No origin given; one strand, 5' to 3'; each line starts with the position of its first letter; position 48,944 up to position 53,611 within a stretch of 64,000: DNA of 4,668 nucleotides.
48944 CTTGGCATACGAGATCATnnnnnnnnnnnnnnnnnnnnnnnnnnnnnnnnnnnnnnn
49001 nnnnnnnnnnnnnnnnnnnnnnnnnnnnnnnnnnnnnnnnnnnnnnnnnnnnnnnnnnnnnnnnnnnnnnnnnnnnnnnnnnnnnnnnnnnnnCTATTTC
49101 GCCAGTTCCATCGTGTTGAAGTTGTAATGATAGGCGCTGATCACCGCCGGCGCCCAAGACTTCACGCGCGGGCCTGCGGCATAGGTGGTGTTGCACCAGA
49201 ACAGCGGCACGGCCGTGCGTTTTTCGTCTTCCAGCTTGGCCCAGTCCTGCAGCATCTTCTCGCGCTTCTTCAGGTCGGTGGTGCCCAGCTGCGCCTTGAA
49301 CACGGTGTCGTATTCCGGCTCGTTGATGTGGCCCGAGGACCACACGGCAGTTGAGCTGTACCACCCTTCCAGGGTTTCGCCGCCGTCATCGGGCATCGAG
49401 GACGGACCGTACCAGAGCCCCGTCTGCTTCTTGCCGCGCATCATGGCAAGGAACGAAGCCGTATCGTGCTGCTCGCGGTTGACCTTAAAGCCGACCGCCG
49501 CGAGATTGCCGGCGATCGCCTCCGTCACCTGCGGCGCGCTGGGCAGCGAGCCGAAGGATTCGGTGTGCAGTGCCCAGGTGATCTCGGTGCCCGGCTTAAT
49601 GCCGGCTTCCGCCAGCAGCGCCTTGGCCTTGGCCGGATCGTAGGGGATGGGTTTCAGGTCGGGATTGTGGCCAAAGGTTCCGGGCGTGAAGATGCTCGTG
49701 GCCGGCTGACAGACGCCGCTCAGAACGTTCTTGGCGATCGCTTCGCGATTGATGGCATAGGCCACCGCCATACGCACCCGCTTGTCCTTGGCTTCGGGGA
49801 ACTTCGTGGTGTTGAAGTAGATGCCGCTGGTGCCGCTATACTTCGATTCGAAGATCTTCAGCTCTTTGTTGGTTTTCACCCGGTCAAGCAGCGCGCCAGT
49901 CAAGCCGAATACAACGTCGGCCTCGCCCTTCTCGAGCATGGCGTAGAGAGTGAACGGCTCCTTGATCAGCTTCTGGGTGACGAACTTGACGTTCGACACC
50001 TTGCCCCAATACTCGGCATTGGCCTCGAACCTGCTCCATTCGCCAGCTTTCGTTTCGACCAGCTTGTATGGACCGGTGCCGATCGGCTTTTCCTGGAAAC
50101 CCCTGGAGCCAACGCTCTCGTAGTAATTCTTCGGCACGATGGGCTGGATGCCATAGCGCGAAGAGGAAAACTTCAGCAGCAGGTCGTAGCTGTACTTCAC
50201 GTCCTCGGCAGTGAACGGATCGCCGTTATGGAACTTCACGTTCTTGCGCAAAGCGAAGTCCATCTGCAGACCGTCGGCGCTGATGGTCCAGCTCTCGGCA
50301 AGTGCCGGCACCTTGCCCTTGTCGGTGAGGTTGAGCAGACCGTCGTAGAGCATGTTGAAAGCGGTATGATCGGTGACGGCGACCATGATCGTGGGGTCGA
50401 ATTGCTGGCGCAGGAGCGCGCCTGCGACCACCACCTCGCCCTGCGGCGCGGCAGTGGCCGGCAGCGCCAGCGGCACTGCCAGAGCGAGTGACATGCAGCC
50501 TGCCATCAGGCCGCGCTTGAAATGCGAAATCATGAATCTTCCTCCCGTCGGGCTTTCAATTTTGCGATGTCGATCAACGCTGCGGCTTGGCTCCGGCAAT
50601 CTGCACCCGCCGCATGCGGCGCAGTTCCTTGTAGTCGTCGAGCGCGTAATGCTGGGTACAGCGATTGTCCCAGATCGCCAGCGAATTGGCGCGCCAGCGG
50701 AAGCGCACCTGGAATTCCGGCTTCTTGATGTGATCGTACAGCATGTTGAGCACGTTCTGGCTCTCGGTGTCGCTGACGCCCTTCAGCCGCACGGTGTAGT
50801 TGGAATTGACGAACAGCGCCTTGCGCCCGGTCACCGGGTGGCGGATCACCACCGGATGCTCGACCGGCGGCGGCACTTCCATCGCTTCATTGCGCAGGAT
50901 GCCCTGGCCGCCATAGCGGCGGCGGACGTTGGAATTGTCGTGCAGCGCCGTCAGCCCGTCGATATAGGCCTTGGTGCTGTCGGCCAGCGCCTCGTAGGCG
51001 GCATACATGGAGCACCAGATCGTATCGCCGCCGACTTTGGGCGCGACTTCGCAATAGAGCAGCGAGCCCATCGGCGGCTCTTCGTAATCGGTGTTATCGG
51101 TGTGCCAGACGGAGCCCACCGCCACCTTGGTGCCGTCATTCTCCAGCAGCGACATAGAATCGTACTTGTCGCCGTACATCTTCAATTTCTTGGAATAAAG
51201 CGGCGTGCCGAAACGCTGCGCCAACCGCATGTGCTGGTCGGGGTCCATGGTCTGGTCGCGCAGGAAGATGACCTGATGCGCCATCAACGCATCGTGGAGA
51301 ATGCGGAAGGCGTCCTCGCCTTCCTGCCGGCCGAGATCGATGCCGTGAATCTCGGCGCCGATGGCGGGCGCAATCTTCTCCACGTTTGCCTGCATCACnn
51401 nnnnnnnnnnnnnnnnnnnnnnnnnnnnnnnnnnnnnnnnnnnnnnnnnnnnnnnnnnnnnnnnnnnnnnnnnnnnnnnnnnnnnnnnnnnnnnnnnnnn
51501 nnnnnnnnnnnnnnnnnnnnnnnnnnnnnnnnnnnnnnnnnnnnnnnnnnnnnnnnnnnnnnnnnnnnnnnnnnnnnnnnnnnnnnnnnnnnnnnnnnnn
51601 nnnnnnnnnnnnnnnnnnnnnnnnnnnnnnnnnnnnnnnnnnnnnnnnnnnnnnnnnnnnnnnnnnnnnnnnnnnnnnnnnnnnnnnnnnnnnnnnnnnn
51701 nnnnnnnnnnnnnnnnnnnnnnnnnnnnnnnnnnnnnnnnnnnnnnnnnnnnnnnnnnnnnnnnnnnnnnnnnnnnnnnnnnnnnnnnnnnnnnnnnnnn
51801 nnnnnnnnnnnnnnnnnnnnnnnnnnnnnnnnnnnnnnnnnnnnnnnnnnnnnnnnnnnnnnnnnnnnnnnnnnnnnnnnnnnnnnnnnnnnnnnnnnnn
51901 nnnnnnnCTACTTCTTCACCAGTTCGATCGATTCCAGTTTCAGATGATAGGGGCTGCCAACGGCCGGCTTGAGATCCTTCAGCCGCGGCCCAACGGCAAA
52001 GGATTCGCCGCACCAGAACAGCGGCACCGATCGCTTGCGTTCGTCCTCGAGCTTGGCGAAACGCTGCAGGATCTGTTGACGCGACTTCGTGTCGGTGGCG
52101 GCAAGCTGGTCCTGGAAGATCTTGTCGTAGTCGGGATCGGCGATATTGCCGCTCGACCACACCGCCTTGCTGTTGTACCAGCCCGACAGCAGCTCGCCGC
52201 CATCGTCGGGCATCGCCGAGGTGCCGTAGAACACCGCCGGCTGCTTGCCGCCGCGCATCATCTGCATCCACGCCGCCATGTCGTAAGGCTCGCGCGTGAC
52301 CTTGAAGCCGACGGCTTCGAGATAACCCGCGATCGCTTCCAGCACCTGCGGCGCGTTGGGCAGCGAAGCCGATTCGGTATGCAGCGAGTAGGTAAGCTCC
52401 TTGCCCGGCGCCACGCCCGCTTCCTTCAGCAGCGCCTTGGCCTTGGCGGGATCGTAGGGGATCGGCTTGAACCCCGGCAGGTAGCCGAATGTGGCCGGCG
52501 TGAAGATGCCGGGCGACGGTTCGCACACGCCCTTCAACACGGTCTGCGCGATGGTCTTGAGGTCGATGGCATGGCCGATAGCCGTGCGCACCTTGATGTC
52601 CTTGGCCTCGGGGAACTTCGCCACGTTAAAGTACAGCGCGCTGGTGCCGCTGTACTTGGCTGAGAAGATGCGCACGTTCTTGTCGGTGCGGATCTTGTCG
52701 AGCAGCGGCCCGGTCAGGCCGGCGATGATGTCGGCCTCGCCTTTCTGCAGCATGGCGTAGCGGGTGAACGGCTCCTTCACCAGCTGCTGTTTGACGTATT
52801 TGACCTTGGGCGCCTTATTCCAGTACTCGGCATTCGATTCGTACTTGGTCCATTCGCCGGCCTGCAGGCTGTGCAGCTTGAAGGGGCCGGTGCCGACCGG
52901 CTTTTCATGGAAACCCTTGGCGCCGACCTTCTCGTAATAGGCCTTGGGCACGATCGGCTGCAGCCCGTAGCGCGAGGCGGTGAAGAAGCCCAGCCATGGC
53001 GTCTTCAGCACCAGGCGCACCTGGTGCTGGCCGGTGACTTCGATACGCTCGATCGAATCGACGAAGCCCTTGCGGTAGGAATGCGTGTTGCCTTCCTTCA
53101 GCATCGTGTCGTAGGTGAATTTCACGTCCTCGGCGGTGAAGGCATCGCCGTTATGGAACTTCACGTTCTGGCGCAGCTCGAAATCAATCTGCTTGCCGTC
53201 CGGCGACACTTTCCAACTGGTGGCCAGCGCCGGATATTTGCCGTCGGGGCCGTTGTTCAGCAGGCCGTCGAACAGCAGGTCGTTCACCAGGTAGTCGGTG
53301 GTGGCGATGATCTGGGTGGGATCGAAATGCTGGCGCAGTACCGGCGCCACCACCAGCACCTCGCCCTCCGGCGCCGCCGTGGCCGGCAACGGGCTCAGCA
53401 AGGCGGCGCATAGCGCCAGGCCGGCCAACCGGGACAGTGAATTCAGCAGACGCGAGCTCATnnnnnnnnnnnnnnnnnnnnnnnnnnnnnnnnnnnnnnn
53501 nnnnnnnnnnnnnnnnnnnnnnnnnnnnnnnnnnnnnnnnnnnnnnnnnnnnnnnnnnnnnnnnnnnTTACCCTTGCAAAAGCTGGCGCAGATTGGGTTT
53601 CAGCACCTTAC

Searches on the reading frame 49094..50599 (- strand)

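Call 16: search_protein_families(library=pfam, proteins=[window:49094-50599:-], max_evalue=0.0001)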
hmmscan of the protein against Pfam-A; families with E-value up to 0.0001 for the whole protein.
window:49094-50599:- (501 aa): 1 family
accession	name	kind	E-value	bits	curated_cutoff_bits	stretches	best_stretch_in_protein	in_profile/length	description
PF00496.27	SBP_bac_5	-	9.2e-73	245.9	32.4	2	160-417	103-364/368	Bacterial extracellular solute-binding proteins, family 5 Middle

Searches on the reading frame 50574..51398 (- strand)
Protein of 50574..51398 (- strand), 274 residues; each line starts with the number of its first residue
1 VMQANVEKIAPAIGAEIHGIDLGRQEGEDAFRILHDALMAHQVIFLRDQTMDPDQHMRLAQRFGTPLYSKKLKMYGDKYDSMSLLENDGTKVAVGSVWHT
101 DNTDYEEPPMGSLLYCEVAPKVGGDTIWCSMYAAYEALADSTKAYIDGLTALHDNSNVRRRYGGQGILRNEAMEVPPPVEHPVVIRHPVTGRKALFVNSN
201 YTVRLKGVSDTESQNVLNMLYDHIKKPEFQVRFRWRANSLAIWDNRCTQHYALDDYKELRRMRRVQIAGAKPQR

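Call 16: search_protein_families(library=pfam, proteins=[window:50574-51398:-], max_evalue=0.0001)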
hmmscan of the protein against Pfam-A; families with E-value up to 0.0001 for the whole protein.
window:50574-51398:- (274 aa): 1 family
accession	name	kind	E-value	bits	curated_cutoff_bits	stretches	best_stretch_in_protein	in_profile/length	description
PF02668.22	TauD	-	9.5e-68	229.4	27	1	6-265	2-266/267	Taurine catabolism dioxygenase TauD, TfdA family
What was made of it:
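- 50574..51398 (-): TauD-family dioxygenase. Pfam TauD (call 16).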

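Call 50: search_protein_families(library=ncbifam, proteins=[window:50574-51398:-], max_evalue=1e-10)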
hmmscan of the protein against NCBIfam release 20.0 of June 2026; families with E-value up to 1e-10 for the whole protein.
window:50574-51398:- (274 aa): 3 families
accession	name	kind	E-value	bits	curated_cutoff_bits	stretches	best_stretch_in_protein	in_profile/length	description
NF007104.0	PRK09553.1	equivalog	9.3e-79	264.5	313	1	2-272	3-278/282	taurine dioxygenase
NF049937.1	CMthFAOxDecarbScoE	equivalog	4.8e-25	88.3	400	1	8-255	6-270/295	(3R)-3-[(carboxymethyl)amino]fatty acid oxygenase/decarboxylase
NF045815.1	Neo-PentlctneFsynPtlD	equivalog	1.5e-23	83.5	550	1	11-265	9-284/301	neopentalenolactone/pentalenolactone F synthase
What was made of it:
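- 50574..51398 (-): Taurine dioxygenase model 264 bits against a cut-off of 313 (call 50).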

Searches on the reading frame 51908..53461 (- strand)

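Call 16: search_protein_families(library=pfam, proteins=[window:51908-53461:-], max_evalue=0.0001)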
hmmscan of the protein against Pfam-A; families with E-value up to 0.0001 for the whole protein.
window:51908-53461:- (517 aa): 1 family
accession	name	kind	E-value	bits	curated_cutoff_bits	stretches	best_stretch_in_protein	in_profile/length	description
PF00496.27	SBP_bac_5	-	8.7e-84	282.2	32.4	1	76-432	3-364/368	Bacterial extracellular solute-binding proteins, family 5 Middle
